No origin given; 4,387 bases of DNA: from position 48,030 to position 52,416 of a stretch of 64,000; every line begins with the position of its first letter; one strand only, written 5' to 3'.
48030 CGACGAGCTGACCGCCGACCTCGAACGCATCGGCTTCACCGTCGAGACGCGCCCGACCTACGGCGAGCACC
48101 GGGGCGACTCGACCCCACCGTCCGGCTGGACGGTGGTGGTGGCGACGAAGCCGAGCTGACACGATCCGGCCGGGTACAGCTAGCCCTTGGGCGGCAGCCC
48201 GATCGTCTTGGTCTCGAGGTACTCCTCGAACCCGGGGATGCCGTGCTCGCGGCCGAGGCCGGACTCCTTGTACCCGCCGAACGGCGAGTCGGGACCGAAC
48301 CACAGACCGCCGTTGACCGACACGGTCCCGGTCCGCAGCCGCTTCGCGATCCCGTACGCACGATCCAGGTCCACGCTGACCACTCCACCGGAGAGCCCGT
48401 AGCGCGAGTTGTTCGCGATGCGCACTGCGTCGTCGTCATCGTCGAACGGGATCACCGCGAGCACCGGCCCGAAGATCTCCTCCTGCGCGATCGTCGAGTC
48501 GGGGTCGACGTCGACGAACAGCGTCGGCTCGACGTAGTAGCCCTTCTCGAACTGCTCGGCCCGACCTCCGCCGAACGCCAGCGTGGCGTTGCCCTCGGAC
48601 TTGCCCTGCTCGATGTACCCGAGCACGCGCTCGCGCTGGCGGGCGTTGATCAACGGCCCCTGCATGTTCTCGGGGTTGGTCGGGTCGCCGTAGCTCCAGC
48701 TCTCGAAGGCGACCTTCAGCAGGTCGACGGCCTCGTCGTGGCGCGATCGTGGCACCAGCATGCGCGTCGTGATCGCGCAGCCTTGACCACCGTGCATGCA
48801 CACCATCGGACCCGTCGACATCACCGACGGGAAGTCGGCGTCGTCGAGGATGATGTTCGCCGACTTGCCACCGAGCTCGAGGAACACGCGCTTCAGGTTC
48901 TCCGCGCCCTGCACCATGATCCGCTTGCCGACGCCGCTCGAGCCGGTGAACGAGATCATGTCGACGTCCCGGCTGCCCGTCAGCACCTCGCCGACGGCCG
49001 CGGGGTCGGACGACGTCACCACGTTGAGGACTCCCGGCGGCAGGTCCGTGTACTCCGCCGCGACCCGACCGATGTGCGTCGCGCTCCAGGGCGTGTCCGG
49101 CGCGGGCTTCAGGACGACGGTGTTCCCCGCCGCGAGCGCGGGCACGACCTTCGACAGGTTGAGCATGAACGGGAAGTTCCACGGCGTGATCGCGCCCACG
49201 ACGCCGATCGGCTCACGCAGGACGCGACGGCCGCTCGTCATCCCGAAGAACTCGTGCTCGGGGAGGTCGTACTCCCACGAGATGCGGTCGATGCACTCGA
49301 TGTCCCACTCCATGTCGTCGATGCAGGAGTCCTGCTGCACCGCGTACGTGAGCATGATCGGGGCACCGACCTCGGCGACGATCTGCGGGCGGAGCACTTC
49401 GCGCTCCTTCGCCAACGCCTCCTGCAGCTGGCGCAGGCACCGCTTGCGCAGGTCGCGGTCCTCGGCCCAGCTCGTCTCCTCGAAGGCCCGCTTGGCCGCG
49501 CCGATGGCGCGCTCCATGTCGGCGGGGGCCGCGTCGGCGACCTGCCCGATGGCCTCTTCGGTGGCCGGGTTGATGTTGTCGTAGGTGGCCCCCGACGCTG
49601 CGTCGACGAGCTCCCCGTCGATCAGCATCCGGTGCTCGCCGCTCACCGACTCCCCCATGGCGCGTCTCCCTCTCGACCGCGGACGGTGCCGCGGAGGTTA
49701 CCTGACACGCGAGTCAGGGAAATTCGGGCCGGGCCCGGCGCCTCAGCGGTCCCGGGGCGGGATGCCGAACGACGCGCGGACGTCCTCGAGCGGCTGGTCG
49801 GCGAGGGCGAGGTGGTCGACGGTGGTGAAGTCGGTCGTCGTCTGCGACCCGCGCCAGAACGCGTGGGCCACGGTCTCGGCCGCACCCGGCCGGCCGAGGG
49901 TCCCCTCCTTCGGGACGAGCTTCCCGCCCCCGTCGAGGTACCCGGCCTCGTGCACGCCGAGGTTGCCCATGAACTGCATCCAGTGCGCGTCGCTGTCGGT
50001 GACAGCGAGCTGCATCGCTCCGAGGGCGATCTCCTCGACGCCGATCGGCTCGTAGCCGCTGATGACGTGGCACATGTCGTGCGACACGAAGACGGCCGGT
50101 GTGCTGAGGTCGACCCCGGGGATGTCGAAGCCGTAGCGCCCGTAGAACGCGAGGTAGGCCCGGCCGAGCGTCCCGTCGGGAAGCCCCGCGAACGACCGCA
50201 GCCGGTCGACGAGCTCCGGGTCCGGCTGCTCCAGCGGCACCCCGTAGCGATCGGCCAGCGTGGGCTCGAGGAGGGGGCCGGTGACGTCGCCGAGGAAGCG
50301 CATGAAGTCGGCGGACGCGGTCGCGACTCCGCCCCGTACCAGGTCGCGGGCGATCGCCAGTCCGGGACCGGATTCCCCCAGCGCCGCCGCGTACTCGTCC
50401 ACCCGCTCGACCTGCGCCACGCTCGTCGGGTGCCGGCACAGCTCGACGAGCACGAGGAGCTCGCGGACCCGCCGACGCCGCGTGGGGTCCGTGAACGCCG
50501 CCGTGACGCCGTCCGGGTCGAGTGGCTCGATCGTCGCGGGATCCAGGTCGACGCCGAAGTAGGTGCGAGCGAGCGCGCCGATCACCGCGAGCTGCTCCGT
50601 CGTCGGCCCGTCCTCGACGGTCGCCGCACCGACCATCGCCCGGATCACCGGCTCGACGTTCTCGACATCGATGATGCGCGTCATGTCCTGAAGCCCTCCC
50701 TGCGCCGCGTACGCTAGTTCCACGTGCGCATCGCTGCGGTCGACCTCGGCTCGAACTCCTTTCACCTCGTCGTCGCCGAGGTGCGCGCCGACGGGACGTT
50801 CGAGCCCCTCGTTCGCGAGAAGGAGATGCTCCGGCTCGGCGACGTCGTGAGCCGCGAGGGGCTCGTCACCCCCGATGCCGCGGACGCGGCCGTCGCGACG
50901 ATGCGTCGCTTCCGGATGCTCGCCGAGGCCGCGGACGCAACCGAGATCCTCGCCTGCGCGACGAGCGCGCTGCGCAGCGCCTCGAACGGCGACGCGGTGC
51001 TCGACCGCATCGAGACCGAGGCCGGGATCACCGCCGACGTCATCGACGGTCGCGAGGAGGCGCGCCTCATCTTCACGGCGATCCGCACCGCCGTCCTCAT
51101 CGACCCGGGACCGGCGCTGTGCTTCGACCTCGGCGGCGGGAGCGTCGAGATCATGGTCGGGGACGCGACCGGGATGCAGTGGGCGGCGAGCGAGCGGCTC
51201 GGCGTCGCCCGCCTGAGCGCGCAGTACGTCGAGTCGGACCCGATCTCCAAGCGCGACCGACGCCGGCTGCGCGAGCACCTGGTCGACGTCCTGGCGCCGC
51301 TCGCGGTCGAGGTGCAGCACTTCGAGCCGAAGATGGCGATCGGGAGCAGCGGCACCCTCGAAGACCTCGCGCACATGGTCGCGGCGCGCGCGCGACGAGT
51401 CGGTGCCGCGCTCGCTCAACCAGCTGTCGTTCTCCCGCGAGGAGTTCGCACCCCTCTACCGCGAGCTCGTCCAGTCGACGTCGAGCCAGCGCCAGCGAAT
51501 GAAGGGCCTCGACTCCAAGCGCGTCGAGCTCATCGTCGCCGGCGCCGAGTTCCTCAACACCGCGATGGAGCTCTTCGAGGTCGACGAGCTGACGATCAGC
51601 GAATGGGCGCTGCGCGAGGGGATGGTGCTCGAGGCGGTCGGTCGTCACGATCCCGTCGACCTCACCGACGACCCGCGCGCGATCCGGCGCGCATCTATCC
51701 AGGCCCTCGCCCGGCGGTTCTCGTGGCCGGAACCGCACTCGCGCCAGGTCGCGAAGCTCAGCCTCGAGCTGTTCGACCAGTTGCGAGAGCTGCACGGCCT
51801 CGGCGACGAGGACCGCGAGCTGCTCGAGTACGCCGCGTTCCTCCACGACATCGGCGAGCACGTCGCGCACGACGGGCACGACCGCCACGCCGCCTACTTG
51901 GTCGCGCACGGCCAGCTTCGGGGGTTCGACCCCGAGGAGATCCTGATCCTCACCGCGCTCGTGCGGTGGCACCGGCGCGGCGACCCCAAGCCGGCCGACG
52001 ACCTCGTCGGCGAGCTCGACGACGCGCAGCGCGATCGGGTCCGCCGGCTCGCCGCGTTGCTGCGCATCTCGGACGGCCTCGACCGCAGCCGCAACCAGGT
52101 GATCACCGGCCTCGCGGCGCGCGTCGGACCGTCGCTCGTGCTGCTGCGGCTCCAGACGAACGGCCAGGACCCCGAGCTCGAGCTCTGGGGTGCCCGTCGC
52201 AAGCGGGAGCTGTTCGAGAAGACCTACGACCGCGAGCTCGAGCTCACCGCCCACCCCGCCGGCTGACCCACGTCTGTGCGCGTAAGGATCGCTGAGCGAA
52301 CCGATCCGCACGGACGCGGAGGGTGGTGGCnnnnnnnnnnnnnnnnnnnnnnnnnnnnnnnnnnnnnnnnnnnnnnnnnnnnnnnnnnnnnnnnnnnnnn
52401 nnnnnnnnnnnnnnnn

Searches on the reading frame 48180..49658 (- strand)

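Call 20: search_protein_families(library=pfam, proteins=[window:48180-49658:-], max_evalue=0.00001)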
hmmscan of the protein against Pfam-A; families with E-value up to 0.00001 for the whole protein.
window:48180-49658:- (492 aa): 1 family
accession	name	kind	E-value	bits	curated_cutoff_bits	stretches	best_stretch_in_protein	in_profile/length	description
PF00171.27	Aldedh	-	5.9e-144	480.5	23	1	19-486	3-461/461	Aldehyde dehydrogenase family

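Call 36: search_protein_families(library=ncbifam, proteins=[window:48180-49658:-], max_evalue=0.00001)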
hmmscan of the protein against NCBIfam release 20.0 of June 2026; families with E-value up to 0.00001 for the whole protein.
window:48180-49658:- (492 aa): 41 families (the best 25 are shown)
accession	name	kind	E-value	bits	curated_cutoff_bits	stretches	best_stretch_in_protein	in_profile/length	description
TIGR04284.1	aldehy_Rv0768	hypoth_equivalog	3.2e-203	676.1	775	1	10-486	2-476/480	aldehyde dehydrogenase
NF045736.1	PaDhStyDRhodo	equivalog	5.2e-116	388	800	1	11-486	5-475/479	phenylacetaldehyde dehydrogenase StyD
TIGR01804.1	BADH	equivalog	1.4e-115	386.5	668.6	1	13-484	2-467/467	betaine-aldehyde dehydrogenase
NF010000.0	PRK13473.1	subfamily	4.8e-112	375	615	1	9-486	3-470/475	aminobutyraldehyde dehydrogenase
TIGR02299.1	HpaE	equivalog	4.6e-109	365.2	638.35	1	11-489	3-477/488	5-carboxymethyl-2-hydroxymuconate semialdehyde dehydrogenase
NF009725.0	PRK13252.1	equivalog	4.2e-107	358.6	593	1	8-486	6-477/488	betaine-aldehyde dehydrogenase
NF045735.1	PaDhStyDPseudo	equivalog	4.9e-104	348.7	850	1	9-487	3-480/483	phenylacetaldehyde dehydrogenase StyD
NF007352.0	PRK09847.1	equivalog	4.4e-102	342.1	850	1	5-486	16-489/495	aldehyde dehydrogenase PuuC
TIGR03216.1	OH_muco_semi_DH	equivalog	9.5e-99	331.2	693.25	1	11-486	3-477/481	2-hydroxymuconic semialdehyde dehydrogenase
TIGR01780.1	SSADH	subfamily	2.2e-93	313.6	646.35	1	29-484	2-448/448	succinate-semialdehyde dehydrogenase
NF052305.1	DioxValDhHalo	equivalog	8.9e-91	305.2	750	1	8-486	4-479/483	2,5-dioxovalerate dehydrogenase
NF007497.0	PRK10090.1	equivalog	1.6e-90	304.2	500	1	6-486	4-475/480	aldehyde dehydrogenase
NF050026.1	AcaldDHExaC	equivalog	2e-87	293.9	900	1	11-486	18-491/503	acetaldehyde dehydrogenase ExaC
NF006916.0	PRK09407.1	equivalog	6e-87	292.4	521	1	18-487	28-491/526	succinic semialdehyde dehydrogenase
TIGR03374.1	ABALDH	equivalog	3.6e-85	286.6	909.3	1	9-481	2-464/472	aminobutyraldehyde dehydrogenase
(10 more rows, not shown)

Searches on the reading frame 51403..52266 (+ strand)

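Call 21: search_protein_families(library=pfam, proteins=[window:51403-52266:+], max_evalue=0.00001)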
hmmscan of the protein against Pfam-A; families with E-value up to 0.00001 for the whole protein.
window:51403-52266:+ (287 aa): 3 families
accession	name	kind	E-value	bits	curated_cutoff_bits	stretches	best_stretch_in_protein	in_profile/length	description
PF21447.3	Ppx-GppA_III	-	9.7e-29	100.9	27.3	1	94-235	1-141/177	Ppx/GppA phosphatase, domain III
PF02541.22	Ppx-GppA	-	3.5e-12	46.8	27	1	11-82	214-285/285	Ppx/GppA phosphatase family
PF01966.28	HD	-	1.1e-08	35.8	22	1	112-212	4-99/116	HD domain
